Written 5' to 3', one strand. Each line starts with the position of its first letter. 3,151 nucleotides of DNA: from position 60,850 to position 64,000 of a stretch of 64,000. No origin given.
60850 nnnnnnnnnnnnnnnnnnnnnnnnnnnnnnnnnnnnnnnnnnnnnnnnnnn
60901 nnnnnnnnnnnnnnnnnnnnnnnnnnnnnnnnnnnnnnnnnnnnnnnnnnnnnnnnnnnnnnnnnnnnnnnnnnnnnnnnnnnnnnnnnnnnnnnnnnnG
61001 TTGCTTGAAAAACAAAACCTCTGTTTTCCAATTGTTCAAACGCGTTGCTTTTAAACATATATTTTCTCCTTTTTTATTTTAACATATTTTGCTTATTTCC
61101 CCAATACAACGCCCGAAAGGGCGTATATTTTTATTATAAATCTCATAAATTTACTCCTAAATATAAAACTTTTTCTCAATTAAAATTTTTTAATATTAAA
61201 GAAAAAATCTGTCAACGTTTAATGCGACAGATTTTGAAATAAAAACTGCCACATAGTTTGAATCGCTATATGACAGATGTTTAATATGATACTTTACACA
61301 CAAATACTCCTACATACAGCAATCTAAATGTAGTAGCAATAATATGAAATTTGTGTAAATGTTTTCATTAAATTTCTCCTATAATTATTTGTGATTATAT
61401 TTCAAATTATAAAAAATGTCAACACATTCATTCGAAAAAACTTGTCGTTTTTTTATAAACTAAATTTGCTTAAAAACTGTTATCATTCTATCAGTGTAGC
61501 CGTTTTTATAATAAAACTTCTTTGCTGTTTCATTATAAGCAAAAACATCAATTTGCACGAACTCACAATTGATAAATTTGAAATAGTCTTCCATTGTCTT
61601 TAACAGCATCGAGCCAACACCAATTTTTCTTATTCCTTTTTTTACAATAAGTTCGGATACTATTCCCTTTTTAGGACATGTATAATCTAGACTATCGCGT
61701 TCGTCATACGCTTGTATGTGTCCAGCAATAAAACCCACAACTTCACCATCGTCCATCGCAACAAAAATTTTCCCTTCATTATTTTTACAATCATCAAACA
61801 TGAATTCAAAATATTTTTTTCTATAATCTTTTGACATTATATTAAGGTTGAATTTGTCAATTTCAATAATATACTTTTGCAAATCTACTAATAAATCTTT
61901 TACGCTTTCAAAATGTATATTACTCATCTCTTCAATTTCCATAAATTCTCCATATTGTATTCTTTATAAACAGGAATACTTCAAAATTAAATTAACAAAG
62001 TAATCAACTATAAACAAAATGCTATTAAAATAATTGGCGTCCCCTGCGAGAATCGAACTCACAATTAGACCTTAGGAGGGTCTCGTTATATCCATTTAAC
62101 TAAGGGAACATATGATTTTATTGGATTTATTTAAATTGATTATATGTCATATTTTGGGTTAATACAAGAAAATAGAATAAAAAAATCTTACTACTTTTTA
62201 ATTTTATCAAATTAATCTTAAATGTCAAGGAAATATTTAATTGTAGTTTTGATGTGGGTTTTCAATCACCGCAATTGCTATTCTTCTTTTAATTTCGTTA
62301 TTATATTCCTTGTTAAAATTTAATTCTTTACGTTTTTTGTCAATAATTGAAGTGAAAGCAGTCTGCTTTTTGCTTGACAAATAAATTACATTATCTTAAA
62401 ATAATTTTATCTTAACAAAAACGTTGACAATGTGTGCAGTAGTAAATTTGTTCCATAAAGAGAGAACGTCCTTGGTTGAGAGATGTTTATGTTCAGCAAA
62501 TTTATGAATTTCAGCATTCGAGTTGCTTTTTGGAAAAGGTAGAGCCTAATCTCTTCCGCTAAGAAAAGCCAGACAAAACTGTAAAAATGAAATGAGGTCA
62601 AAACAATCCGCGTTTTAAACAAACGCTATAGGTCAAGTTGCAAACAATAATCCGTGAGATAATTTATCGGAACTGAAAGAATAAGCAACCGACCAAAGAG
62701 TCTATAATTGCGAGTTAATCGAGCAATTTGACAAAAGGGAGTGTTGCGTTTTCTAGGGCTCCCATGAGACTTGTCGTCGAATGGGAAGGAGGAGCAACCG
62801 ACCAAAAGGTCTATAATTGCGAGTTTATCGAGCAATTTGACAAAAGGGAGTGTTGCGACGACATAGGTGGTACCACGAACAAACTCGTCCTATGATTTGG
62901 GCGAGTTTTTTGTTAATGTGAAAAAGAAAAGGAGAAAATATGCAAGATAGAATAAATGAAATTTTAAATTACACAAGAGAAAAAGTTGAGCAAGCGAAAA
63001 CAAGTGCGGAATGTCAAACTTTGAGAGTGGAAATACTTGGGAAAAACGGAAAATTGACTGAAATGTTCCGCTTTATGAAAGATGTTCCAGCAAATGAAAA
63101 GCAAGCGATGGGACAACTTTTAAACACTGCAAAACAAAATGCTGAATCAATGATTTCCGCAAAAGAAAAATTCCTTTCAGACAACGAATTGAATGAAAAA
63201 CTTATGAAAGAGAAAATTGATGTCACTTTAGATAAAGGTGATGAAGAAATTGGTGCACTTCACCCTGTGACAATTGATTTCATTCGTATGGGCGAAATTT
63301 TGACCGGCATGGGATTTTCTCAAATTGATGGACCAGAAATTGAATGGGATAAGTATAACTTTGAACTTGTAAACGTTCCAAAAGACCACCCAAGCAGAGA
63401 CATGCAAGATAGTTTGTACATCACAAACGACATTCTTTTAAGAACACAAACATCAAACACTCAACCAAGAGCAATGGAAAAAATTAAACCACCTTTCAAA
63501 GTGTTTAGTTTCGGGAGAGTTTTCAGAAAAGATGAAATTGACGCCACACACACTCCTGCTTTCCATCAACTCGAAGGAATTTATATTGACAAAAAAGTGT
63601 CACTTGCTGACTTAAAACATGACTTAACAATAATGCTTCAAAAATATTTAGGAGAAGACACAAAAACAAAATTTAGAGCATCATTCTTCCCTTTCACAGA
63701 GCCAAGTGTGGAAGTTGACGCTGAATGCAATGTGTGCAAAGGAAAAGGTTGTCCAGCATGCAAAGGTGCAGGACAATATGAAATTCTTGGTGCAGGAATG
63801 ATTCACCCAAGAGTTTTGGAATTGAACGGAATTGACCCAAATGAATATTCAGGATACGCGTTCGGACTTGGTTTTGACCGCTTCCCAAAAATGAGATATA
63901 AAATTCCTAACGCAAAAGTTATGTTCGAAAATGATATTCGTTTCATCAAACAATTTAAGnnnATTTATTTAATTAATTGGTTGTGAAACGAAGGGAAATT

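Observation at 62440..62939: pheS T-box leader of about 540 nt containing a 109-nt tandem duplication with a decayed T-box copy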

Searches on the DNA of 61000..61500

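Call 17: search_rna_families(source=window, start=61000, end=61500, threshold=evalue, max_evalue=1)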
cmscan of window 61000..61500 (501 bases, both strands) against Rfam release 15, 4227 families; matches with E-value up to 1: 1.
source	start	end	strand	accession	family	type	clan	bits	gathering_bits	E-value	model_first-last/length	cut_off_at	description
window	61291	61351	-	RF04238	mir-4012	Gene; miRNA;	-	19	80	0.53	1-63/63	no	mir-4012 microRNA precursor family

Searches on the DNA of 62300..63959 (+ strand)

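Call 3: search_rna_families(source=window, start=62300, end=63000, threshold=evalue, max_evalue=10, show_alignments=5)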
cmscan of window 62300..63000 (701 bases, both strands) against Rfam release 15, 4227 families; matches with E-value up to 10: 4.
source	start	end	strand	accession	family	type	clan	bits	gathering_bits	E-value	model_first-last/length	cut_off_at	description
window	62415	62629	+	RF00230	T-box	Cis-reg; leader;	-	60.6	93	1.1e-12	1-219/219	no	T-box leader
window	62331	62423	-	RF00326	snoZ155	Gene; snRNA; snoRNA; CD-box;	-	24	43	0.42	1-81/81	no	Small nucleolar RNA Z155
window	62722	62895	+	RF00230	T-box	Cis-reg; leader;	-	23.7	93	0.0038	1-219/219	no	T-box leader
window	62909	62942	+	RF01054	preQ1-II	Cis-reg; riboswitch;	-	17.8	47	4.1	1-99/99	no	PreQ1-II (pre queuosine) riboswitch aptamer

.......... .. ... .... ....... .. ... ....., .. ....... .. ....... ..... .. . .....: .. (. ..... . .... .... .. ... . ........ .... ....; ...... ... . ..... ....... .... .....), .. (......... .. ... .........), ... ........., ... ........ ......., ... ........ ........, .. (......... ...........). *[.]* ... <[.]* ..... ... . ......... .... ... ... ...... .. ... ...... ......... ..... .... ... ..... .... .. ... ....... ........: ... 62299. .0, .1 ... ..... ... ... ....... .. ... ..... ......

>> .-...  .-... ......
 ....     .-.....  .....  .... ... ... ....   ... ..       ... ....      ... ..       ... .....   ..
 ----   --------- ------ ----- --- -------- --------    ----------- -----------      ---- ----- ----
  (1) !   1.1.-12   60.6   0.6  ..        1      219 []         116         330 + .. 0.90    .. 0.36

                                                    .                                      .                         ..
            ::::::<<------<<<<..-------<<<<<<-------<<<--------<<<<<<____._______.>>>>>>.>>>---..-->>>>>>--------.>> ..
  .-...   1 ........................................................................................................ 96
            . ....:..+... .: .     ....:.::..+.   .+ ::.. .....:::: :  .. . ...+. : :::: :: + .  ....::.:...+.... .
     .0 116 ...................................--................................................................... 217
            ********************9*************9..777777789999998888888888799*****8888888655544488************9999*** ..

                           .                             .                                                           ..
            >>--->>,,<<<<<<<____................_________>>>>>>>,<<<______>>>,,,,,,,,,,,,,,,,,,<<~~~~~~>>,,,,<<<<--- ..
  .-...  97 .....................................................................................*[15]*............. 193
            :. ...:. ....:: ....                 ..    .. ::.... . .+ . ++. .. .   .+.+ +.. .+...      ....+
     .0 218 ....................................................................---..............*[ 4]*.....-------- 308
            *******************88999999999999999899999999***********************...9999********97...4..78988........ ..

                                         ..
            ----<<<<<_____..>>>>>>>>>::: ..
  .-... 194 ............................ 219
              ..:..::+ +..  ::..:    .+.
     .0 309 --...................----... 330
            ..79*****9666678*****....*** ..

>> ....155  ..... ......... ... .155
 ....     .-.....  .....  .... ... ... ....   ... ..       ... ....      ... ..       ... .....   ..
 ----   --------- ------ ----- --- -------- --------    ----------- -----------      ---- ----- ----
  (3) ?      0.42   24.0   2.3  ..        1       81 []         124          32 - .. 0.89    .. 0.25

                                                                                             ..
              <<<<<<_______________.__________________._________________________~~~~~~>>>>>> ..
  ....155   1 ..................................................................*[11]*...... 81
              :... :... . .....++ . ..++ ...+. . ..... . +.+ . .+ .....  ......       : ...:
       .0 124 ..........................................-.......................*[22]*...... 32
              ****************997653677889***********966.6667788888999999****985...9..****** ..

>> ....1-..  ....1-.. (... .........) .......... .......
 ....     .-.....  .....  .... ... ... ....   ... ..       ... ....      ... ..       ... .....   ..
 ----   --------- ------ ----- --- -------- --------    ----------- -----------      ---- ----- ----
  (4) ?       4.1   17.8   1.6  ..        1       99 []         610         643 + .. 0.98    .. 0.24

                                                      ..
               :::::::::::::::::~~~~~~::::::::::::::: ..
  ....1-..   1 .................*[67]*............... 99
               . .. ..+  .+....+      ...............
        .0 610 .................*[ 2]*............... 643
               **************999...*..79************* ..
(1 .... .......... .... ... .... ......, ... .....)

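Call 37: search_rna_families(sources=[L021, L011, L020, L081, L087, L007], threshold=gathering)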
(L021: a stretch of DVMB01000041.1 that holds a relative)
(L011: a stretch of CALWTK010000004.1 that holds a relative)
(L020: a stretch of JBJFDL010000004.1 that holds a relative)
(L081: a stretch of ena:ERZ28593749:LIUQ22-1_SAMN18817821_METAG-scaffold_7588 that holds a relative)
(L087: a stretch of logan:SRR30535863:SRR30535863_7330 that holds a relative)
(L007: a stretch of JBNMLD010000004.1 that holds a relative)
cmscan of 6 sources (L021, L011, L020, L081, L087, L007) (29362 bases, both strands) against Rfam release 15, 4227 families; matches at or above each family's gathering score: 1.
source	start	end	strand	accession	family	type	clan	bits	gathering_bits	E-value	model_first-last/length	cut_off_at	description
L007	2184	2436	+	RF00230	T-box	Cis-reg; leader;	-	102.3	93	8.6e-22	1-219/219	no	T-box leader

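Call 38: search_rna_families(sources=[L021, L011, L081, L087, L010, L013], threshold=evalue, max_evalue=0.001)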
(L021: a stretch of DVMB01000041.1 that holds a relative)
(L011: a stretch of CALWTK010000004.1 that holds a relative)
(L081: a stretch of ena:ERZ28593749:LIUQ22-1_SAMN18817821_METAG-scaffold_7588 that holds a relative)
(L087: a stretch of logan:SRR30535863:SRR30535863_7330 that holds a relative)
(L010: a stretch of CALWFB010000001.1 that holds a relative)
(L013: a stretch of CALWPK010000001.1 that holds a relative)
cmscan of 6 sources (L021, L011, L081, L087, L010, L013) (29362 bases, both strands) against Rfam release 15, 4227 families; matches with E-value up to 0.001: 4.
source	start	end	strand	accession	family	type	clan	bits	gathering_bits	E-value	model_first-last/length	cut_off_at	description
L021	2255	2469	+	RF00230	T-box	Cis-reg; leader;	-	92.9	93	2.3e-19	1-219/219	no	T-box leader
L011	2254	2470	+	RF00230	T-box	Cis-reg; leader;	-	92.2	93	3.5e-19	1-219/219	no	T-box leader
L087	375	613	+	RF00230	T-box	Cis-reg; leader;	-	82.1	93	1.5e-16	1-219/219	no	T-box leader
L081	127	364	+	RF00230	T-box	Cis-reg; leader;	-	67.3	93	9.4e-13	1-219/219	no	T-box leader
